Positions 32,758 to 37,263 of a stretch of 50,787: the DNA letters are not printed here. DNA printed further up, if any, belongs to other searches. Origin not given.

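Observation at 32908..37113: Unclassifiable 1401-aa, internally duplicated polytopic envelope protein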

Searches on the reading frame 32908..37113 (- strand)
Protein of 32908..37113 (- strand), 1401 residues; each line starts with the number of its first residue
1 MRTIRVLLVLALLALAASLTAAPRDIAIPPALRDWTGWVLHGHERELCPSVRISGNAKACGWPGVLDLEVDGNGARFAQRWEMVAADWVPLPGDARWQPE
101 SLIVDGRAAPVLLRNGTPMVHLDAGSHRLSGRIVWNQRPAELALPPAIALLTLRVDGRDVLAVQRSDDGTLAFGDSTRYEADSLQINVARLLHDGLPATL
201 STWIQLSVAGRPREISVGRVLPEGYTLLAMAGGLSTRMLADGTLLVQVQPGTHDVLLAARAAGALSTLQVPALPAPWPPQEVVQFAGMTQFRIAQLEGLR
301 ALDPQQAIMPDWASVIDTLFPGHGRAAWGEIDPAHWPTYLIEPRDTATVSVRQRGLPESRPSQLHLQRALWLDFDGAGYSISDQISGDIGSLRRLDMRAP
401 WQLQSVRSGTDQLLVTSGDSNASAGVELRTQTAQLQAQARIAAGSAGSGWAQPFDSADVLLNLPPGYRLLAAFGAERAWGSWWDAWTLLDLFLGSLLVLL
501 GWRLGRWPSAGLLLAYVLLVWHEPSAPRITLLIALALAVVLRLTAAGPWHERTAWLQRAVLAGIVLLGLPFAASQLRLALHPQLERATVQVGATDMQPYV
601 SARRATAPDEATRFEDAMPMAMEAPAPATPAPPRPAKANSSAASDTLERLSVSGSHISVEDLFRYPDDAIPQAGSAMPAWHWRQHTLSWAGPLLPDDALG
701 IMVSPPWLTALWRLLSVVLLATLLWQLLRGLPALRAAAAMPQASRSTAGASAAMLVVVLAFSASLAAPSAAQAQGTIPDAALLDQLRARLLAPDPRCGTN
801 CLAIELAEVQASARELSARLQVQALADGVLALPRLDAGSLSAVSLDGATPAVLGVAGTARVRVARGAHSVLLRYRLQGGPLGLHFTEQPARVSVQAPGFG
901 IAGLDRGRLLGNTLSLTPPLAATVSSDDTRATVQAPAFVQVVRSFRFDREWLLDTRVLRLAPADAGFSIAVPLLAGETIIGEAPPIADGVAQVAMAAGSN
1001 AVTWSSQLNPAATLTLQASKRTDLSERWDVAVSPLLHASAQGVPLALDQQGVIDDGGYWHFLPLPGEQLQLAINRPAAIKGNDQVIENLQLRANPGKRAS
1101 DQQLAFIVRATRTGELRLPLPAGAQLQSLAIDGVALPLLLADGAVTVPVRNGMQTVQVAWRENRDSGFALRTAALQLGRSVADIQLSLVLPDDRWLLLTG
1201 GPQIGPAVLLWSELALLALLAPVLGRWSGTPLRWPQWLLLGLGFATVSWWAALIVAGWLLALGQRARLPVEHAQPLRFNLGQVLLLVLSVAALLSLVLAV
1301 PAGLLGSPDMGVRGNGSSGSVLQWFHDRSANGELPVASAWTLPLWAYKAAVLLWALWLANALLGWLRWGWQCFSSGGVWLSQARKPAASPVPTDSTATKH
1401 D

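Call 4: search_protein_families(library=pfam, proteins=[window:32908-37113:-], max_evalue=1)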
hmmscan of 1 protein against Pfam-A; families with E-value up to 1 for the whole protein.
window:32908-37113:- (1401 aa): 0 families

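Call 5: search_protein_families(library=ncbifam, proteins=[window:32908-37113:-], max_evalue=1)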
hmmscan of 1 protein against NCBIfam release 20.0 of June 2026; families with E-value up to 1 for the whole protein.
window:32908-37113:- (1401 aa): 0 families

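Call 6: search_solved_structures(query=window:32908-37113:-, max_evalue=1)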
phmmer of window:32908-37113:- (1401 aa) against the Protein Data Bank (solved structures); distinct sequences matched with E-value up to 1: 0.

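Call 7: find_homologous_proteins(query=window:32908-37113:-)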
Query window:32908-37113:- (1401 aa): 1009 proteins with E <= 0.001 among 8000 candidates; the best 120 are listed.
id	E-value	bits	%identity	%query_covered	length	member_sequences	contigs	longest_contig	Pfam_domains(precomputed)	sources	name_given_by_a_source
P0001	0.0e+0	3059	100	100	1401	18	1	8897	-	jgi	-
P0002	0.0e+0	2379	78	100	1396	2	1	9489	-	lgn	-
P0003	0.0e+0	2372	78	100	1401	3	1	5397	-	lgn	-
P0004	0.0e+0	2351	77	99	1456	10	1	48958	-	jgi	jgi:hypothetical protein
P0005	0.0e+0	2330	76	100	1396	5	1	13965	-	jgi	jgi:hypothetical protein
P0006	0.0e+0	1942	66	99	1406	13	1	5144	-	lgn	-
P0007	0.0e+0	1905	65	99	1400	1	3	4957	-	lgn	-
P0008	0.0e+0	1327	50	96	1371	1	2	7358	-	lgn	-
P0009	0.0e+0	1239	46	98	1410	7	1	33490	PF05887.17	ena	-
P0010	0.0e+0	1177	47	99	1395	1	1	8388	-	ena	-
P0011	0.0e+0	1141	46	98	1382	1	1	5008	-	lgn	-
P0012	0.0e+0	1135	45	98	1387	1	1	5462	-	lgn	-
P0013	0.0e+0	1123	45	99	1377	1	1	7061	-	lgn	-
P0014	0.0e+0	1121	45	98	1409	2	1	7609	-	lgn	-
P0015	0.0e+0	1117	43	100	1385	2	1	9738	-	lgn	-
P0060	2.0e-251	856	39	97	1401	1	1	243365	-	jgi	jgi:hypothetical protein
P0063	1.2e-250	853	41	97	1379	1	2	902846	-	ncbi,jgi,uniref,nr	ncbi:hypothetical protein [Dyella sp.]|jgi:hypothetical protein|uniref:hypothetical protein n=1 Tax=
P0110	2.5e-242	826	38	97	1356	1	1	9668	-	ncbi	ncbi:MAG: hypothetical protein ABI379_04335 [Rhodanobacter sp.]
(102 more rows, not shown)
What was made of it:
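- More than 1000 hits; the best 120 are all 1356-1456 aa (call 7).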

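Call 19: find_related_loci(query=window:32908-37113:-, collection=genome_contigs, flank=10000)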
Query window:32908-37113:- (1401 aa) in genome_contigs; peptide patterns used: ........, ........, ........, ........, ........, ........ (x = any residue, [..] = any of these).
76 stretches matched a pattern; 43 encode a relative of the query (tblastn E <= 1e-3); 43 distinct loci.
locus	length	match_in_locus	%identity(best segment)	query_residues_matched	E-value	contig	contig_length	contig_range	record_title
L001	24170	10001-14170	77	1-1390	0e+0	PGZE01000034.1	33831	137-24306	MAG: Gammaproteobacteria bacterium HGW-Gammaproteobacteria-2 ig2103_sub10_scaffold_310, whole genome shotgun sequence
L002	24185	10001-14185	78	1-1401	0e+0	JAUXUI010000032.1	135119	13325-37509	MAG: Lysobacteraceae bacterium isolate C15_concoct.bin.108 C15_k141_14079, whole genome shotgun sequence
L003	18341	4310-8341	45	32-1401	0e+0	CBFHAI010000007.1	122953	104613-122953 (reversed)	MAG TPA_asm: uncultured Chiayiivirga sp. isolate SRR29654716_binner13_Refined_29 genome assembly, contig: ERZ27252549.16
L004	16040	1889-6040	35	28-1389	0e+0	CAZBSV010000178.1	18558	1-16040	MAG TPA_asm: uncultured Spirochaetales bacterium isolate binchicken_co165_169 genome assembly, contig: k141_1445775, who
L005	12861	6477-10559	33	1-1395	0e+0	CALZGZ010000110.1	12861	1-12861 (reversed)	MAG: uncultured Gammaproteobacteria bacterium isolate FCS_M_Gamma_077 genome assembly, contig: k121_290171, whole genome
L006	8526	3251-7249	33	28-1385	0e+0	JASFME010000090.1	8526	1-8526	MAG: Granulosicoccaceae bacterium isolate D0817M20remetaG_Bin_64 D0817M20remetaG_FD_scaffold_1731_c1, whole genome shotg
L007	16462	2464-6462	31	1-1379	0e+0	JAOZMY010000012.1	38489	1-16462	MAG: bacterium isolate GMC4_bin_23 GMC4_583_length_38489_cov_13.213977, whole genome shotgun sequence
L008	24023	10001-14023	32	5-1385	0e+0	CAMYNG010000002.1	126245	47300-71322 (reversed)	MAG: uncultured Ectothiorhodospiraceae bacterium isolate ES_Gamma_060 genome assembly, contig: scaffold_22, whole genome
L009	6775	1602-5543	34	6-1379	0e+0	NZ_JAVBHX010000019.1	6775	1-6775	Oceanimonas sp. CHS3-5 contig19, whole genome shotgun sequence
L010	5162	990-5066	33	1-1390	0e+0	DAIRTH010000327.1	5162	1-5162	MAG TPA_asm: Syntrophobacteraceae bacterium isolate CTOTU7634 NODE_25491_length_5162_cov_6.769728, whole genome shotgun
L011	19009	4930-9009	33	1-1391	5e-174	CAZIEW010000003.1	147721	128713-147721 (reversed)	MAG TPA_asm: uncultured Syntrophobacteraceae bacterium isolate SRP278314_co1_305 genome assembly, contig: NODE_96_length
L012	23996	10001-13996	33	1-1379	0e+0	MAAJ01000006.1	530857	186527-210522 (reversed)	Methylophaga sp. 42_25_T18 BD02T18_scaffold_1, whole genome shotgun sequence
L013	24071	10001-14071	30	1-1379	2e-175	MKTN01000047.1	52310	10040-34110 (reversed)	MAG: Gammaproteobacteria bacterium 39-13 SCNpilot_cont_1000_p_scaffold_584, whole genome shotgun sequence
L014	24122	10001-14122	34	6-1388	0e+0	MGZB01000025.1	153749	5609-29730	MAG: Gammaproteobacteria bacterium RIFOXYD12_FULL_61_37 rifoxyd3_full_scaffold_26, whole genome shotgun sequence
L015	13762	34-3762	34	111-1385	2e-154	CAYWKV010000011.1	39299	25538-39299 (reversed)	MAG TPA_asm: uncultured Gammaproteobacteria bacterium isolate SRP144015_co1_99 genome assembly, contig: NODE_536_length_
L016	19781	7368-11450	34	2-1385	0e+0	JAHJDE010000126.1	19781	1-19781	MAG: Gammaproteobacteria bacterium isolate Modern_marine.mb.35 Modern_marine.mb.35_k141_961292, whole genome shotgun seq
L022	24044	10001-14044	31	5-1383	0e+0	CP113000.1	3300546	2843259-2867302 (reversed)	MAG: Thermodesulfobacteriota bacterium isolate ORM2a chromosome, complete genome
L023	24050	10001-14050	31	5-1379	4e-154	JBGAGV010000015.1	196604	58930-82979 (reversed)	MAG: Chthoniobacteraceae bacterium isolate MAG_MBR_H125.92 MBRH125-92_opera_contig_447, whole genome shotgun sequence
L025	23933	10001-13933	36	27-1379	0e+0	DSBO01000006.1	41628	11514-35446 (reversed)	MAG TPA_asm: Thioalkalivibrio sp. isolate SpSt-1174 Ga0129302_1000228, whole genome shotgun sequence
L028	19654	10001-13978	31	28-1391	8e-179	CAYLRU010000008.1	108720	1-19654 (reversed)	MAG TPA_asm: uncultured Desulfobacteraceae bacterium isolate SRP338002_co1_209 genome assembly, contig: NODE_179_length_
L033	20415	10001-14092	33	4-1401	0e+0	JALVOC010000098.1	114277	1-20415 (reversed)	MAG: Chromatiales bacterium isolate A3_maxbin2_scaf2bin.437 A3_NODE_31_length_114277_cov_5.536601, whole genome shotgun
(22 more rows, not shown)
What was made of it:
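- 43 genomic loci in at least six phyla (call 19).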

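Call 27: search_protein_families(library=pfam, alignment_id=A3, max_evalue=0.1)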
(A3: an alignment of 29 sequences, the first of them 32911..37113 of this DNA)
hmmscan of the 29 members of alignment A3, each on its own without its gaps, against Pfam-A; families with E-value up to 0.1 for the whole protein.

A. member 1, window:32911-37113:- (1401 aa): 0 families

B. families by the number of members that match (of 29 scanned): 2 families
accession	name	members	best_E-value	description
PF25362.1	bPH_11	1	0.028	Bacterial PH domain-like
PF09136.16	Glucodextran_B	1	0.073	Glucodextranase, domain B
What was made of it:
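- On MacB/FtsX-type (type VII) ABC permeases: No FtsX hit (calls 4, 27).
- No Pfam hit to ACR_tran, MMPL, SecD_SecF, FtsX or any other transporter family in 29 members (calls 4, 27).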

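Call 29: search_solved_structures(query=A3, max_evalue=10)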
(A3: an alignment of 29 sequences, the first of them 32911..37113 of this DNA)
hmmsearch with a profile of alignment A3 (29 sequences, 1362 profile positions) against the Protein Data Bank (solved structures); distinct sequences matched with E-value up to 10: 2.
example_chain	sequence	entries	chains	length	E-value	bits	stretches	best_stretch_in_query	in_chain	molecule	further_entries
8hs3_R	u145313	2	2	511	1.6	9.1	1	529-581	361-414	Soluble cytochrome b562,G-protein coupled receptor 20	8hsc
8hs2_R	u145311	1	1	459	2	8.9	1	529-581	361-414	Soluble cytochrome b562,G-protein coupled receptor 20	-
